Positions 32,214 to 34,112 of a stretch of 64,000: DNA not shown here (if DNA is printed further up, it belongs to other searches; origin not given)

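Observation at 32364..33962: B12-binding-like radical SAM family gene with an unusual CX8CX2C cluster motif, on a G+C-rich island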

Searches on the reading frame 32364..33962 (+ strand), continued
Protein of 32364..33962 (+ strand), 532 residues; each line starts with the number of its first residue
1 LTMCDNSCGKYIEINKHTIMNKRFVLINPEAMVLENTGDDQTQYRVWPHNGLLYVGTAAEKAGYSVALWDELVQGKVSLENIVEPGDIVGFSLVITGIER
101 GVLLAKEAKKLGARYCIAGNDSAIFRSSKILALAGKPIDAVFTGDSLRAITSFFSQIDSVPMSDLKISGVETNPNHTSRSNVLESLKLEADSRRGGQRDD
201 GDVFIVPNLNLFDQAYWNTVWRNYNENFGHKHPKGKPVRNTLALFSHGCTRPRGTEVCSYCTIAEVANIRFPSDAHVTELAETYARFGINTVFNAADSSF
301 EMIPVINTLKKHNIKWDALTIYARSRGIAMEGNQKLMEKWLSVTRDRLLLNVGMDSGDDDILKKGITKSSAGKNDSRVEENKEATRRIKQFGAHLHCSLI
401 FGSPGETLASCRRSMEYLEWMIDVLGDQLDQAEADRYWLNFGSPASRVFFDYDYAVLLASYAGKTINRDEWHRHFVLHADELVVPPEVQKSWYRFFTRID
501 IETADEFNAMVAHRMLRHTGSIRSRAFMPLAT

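Call 38: find_related_loci(query=A1, collection=genome_contigs, flank=8000)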
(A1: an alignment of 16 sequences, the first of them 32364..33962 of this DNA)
Query A1 (532 aa) in genome_contigs; peptide patterns used: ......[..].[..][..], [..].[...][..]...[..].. (x = any residue, [..] = any of these).
44 stretches matched a pattern; 38 encode a relative of the query (tblastn E <= 1e-3); 37 distinct loci.
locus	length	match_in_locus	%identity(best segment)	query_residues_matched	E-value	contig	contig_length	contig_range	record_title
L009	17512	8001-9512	57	22-529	0e+0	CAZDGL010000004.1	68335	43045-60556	MAG TPA_asm: uncultured Candidatus Saccharibacteria bacterium isolate SRP296810_co1_119 genome assembly, contig: NODE_32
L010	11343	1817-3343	59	22-529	0e+0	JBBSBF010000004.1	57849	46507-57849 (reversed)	MAG: Candidatus Paceibacteria bacterium isolate La6_metabat2.104 La6_metabat2.104_K_21187_L_57849_cov_11.4330, whole gen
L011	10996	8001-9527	57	22-529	0e+0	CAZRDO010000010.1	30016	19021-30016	MAG TPA_asm: uncultured Candidatus Saccharibacteria bacterium isolate SRP219642_co5_552 genome assembly, contig: NODE_20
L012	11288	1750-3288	55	18-529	0e+0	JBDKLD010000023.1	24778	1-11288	MAG: Candidatus Parcubacteria bacterium isolate hopbrook_2019_sw_WHONDRS-S19S_0012_B_bin.21 scaffold_1027658, whole geno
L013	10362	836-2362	54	22-529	0e+0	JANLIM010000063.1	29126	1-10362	MAG: Candidatus Zambryskiibacteriota bacterium isolate S40-15 k99_416557, whole genome shotgun sequence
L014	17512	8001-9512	53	21-529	0e+0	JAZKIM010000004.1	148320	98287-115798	MAG: Patescibacteria group bacterium isolate ADI_DC_SW_02_SPN_11032020-bin031_1 DCSW02SPN_B031_1_000000000004, whole gen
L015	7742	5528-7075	52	8-530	1e-180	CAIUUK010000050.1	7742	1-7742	uncultured bacterium isolate VK3_bin-1048 genome assembly, contig: bin-1048:50/69, whole genome shotgun sequence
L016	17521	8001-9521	54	22-529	7e-180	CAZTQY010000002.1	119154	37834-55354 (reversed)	MAG TPA_asm: uncultured Candidatus Saccharibacteria bacterium isolate SRP285395_co2_142 genome assembly, contig: NODE_16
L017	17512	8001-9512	53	21-529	3e-178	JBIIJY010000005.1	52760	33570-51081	MAG: Candidatus Paceibacteria bacterium isolate ME2001-10-09pf_3300042861_group1_bin230 Rohwer_bin1539_scaffold_367_c1,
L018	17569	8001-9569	50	7-530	5e-178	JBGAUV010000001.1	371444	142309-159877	MAG: Candidatus Paceibacteria bacterium isolate MAG_MBR_H10.111 MBRH10-111_opera_contig_99, whole genome shotgun sequenc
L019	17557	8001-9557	52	4-529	1e-177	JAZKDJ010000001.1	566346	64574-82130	MAG: Patescibacteria group bacterium isolate DC_HB_01_SPN181219-bin044_1 DCHB01SPN_B044_1_000000000001, whole genome sho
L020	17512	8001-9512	52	22-530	2e-176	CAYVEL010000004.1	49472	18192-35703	MAG TPA_asm: uncultured Candidatus Saccharibacteria bacterium isolate SRP220891_co5_92 genome assembly, contig: NODE_243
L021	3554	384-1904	52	22-530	0e+0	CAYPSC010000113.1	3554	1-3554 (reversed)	MAG TPA_asm: uncultured Gammaproteobacteria bacterium isolate SRP257259_co1_137 genome assembly, contig: NODE_50933_leng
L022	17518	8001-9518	52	21-532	5e-176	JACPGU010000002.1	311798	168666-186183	MAG: Candidatus Microgenomates bacterium isolate NC_groundwater_396_Ag_B-0.1um_42_16 GD18-4_B1_scaffold_254301, whole ge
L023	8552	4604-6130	51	21-529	1e-171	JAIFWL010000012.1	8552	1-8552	MAG: Candidatus Parcubacteria bacterium isolate viral-cat_46_8 PAFVLPS_2018_scaffold_40551, whole genome shotgun sequenc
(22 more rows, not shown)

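Call 52: search_solved_structures(query=A2, max_evalue=1, show_alignments=4)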
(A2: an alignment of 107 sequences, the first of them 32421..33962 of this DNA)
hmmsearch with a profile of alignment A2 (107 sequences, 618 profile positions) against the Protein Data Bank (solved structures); distinct sequences matched with E-value up to 1: 2.
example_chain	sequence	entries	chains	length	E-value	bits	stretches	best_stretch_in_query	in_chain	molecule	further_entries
4i84_A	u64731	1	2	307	0.066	15.1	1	97-174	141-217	Heme/hemopexin-binding protein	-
3luy_A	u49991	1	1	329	0.093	14.6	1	144-201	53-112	Probable chorismate mutase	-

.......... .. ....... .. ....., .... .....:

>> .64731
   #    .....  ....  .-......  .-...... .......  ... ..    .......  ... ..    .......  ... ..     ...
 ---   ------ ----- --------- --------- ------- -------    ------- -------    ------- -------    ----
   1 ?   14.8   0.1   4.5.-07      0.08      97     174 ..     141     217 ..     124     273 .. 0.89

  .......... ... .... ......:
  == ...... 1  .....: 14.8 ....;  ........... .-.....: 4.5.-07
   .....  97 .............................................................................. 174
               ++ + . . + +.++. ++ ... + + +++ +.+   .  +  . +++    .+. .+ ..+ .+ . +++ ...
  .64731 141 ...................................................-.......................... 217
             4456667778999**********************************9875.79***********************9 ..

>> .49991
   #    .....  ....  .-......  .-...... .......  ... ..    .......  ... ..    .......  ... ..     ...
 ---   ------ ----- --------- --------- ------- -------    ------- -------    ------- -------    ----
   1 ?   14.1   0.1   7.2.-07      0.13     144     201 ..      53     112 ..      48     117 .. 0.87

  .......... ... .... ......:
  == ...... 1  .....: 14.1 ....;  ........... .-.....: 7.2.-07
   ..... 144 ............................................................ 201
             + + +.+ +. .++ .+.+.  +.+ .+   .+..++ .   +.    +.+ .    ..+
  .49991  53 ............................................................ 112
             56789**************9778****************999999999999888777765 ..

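Call 60: find_encoding_contigs(protein=P0142, flank=6000, max_places=2)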
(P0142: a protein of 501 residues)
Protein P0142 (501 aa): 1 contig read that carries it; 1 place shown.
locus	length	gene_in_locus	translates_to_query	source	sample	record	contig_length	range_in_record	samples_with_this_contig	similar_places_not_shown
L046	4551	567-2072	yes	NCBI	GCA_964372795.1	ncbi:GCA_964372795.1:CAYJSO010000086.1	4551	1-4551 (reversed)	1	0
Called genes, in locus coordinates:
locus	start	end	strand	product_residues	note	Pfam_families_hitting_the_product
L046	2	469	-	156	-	?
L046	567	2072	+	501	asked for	PF02310:B12-binding, PF04055:Radical_SAM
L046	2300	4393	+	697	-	-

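Call 62: find_encoding_contigs(protein=P0151, flank=7000, max_places=3)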
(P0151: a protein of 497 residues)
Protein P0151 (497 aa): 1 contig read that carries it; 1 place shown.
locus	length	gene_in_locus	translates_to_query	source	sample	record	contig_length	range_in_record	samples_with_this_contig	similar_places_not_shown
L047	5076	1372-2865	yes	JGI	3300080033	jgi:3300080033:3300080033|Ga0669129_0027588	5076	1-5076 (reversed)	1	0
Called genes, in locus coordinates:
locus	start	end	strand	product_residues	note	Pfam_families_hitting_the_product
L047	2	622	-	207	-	?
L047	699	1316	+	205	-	PF01810:LysE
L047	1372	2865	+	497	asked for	PF02310:B12-binding, PF04055:Radical_SAM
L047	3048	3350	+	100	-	-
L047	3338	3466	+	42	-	-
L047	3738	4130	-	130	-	PF05977:MFS_3, PF07690:MFS_1 (weak)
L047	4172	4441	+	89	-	-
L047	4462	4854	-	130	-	-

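Call 63: find_encoding_contigs(protein=P0149, flank=7000, max_places=3)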
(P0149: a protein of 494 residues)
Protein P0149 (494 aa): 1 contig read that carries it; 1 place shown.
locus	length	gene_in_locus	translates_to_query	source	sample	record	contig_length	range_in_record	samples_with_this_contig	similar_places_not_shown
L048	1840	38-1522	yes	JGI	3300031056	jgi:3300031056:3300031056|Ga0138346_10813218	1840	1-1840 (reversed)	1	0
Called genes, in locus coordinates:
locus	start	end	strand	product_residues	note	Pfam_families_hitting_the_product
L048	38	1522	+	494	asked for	PF02310:B12-binding, PF04055:Radical_SAM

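Call 66: predict_structure(alignment_id=A3)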
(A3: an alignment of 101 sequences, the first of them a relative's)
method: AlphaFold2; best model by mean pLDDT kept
length: 614 residues; sequences in the alignment: 101
mean_pLDDT: 90.9   pTM: 0.80
mean pLDDT of the five models: 90.9, 89.9, 89.8, 89.4, 89.4
residues with pLDDT >= 90: 469; 70-90: 100; 50-70: 26; < 50: 19
segments of 3 or more residues with pLDDT < 50: 86-103
pLDDT, mean of each block of 10 residues (from residue 1): 76 88 90 94 87 90 91 88 53 44 71 91 80 95 98 96 97 96 96 98 97 98 97 97 96 97 94 91 91 98 96 92 97 86 92 94 98 97 93 98 95 95 97 93 80 72 97 96 95 98 96 91 96 97 97 98 96 98 95 90 67 53
secondary structure, 60 per line:
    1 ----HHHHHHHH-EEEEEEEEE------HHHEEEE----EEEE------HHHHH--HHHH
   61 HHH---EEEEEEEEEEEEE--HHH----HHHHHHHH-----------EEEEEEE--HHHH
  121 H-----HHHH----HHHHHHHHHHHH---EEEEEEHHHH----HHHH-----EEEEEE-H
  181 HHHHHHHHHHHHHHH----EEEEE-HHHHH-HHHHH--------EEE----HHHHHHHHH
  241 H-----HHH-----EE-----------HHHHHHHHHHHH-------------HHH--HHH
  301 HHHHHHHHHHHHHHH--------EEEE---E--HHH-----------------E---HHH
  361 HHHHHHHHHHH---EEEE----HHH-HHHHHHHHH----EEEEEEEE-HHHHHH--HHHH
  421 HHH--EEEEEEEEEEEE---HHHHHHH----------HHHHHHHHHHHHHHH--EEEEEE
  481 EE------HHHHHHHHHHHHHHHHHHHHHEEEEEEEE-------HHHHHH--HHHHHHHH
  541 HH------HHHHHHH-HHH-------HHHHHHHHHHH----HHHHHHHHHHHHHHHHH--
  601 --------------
elements in order: H5-12 E14-22 E32-35 E40-43 H50-54 H57-63 E67-79 H89-96 E108-114 H117-121 H127-130 H135-146 E150-155 H156-159 H164-167 E173-178 H180-195 E200-204 H206-210 H212-216 E225-227 H232-241 H268-279 H298-315 E324-327 H358-371 E375-378 H387-395 E400-407 H409-414 H417-423 E426-437 H441-447 H458-472 E475-482 H489-509 E510-517 H525-530 H533-542 H549-555 H567-577 H582-598

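Call 73: search_protein_families(library=padloc, proteins=[window:32421-33962:+, P0010], max_evalue=1)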
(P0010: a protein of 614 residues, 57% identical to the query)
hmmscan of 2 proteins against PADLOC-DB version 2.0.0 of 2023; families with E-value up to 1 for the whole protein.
window:32421-33962:+ (513 aa): 1 family
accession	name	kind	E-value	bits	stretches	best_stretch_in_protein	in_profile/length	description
PDLC04689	PDC-M51A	-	0.025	11.4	1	359-400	309-350/420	-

P0010 (614 aa): 0 families

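Call 74: search_protein_families(library=phrogs, proteins=[window:32421-33962:+, P0010], max_evalue=1)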
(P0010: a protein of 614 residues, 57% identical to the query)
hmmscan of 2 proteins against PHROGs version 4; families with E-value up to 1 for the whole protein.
window:32421-33962:+ (513 aa): 1 family
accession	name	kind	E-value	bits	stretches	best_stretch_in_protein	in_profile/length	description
phrog_13786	-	transcription regulation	0.17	12.8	0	237-251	16-30/68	transcriptional regulator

P0010 (614 aa): 0 families

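Call 75: find_related_loci(query=A1, collection=viral_contigs, flank=8000)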
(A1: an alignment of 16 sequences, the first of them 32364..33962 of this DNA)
Query A1 (532 aa) in viral_contigs; peptide patterns used: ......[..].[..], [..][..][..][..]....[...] (x = any residue, [..] = any of these).
6 stretches matched a pattern, but none encodes a relative of the query by tblastn (E <= 1e-3).

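Call 76: search_dna_similar(query=window:32421-33962:+, collection=plasmids, mode=protein, max_evalue=0.00001, max_rows=10)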
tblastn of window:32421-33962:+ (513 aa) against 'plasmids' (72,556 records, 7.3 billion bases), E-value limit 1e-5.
Records with a match: 1; places in all: 1; records where one place covers at least 80% of the query: 0.
Best place of each record, by identity: <60% 1.
By first word of the organism name: Rhizobium 1.
By predicted mobility (MOB-suite, as given by PLSDB): conjugative 1.
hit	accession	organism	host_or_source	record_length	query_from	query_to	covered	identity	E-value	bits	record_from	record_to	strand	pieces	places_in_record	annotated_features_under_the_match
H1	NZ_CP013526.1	Rhizobium phaseoli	Phaseolus vulgaris,Whole ...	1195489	8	428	79%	24.6%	1e-7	82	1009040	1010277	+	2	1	record has no annotation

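Call 81: fold_search(model_id=the predicted structure, library=viral)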
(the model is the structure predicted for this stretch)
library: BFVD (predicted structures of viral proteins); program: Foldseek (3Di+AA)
matches with E <= 10: 1039; with E <= 0.001: 18
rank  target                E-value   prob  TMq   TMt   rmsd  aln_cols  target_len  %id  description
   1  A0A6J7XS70            2.6e-11  1.00  0.51  0.43   6.7       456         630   15  B12-binding_like domain containing protein [uncultured Caudovirales phage]
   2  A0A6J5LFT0            4.4e-11  1.00  0.55  0.54   7.4       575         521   11  COG1032 Fe-S oxidoreductase [uncultured Caudovirales phage]
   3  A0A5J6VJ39            1.1e-10  1.00  0.49  0.51   7.0       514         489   11  tRNA (N(6)-L-threonylcarbamoyladenosine(37)-C(2))-methylthiotransferase [Megaviridae environmental sample]
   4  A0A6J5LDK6            1.3e-10  1.00  0.45  0.45  14.8       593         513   11  Radical SAM [uncultured Caudovirales phage]
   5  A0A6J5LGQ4            5.1e-10  1.00  0.47  0.39   7.6       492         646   14  COG1032 Fe-S oxidoreductase [uncultured Caudovirales phage]
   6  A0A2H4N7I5            1.4e-08  1.00  0.45  0.47  13.9       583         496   10  (no name in the UniProt tables at hand)
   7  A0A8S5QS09            1.1e-06  1.00  0.26  0.24  20.6       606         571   12  7-cyano-7-deazaguanine synthase [Myoviridae sp. ctgXL3]
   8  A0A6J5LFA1            1.5e-05  1.00  0.30  0.39  15.3       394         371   12  AslB Arylsulfatase regulator (Fe-S oxidoreductase) [uncultured Caudovirales phage]
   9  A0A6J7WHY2            2.1e-05  1.00  0.28  0.35  16.2       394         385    9  Radical_SAM domain containing protein [uncultured Caudovirales phage]
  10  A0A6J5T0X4            8.8e-05  0.99  0.26  0.34  15.9       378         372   10  Radical_SAM domain containing protein [uncultured Caudovirales phage]
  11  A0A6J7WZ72            1.3e-04  1.00  0.25  0.55   4.9       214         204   13  Radical_SAM domain containing protein [uncultured Caudovirales phage]
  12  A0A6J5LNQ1            1.9e-04  1.00  0.27  0.35  13.9       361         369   12  Radical_SAM domain containing protein [uncultured Caudovirales phage]
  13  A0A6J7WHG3            2.8e-04  1.00  0.28  0.35  13.2       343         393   12  Radical_SAM domain containing protein [uncultured Caudovirales phage]
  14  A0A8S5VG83            5.6e-04  1.00  0.28  0.37   9.0       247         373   12  Putative Fe-S oxidoreductase [Myoviridae sp. ctkfK18]
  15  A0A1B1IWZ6            6.0e-04  0.99  0.27  0.29  13.3       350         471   11  (no name in the UniProt tables at hand)
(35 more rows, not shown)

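Call 91: search_protein_families(library=pfam, alignment_id=A5, max_evalue=0.01)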
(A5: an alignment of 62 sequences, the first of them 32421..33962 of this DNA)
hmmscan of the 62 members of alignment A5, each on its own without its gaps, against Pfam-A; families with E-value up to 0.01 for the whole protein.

A. member 1, window:32421-33962:+ (513 aa): 1 family
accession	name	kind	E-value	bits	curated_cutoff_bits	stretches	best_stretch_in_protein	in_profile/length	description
PF04055.27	Radical_SAM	-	0.00077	20.1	29.5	1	227-398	4-165/166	Radical SAM superfamily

B. families by the number of members that match (of 62 scanned): 2 families
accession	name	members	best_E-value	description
PF04055.27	Radical_SAM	54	3.2e-09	Radical SAM superfamily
PF02310.24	B12-binding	36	1e-06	B12 binding domain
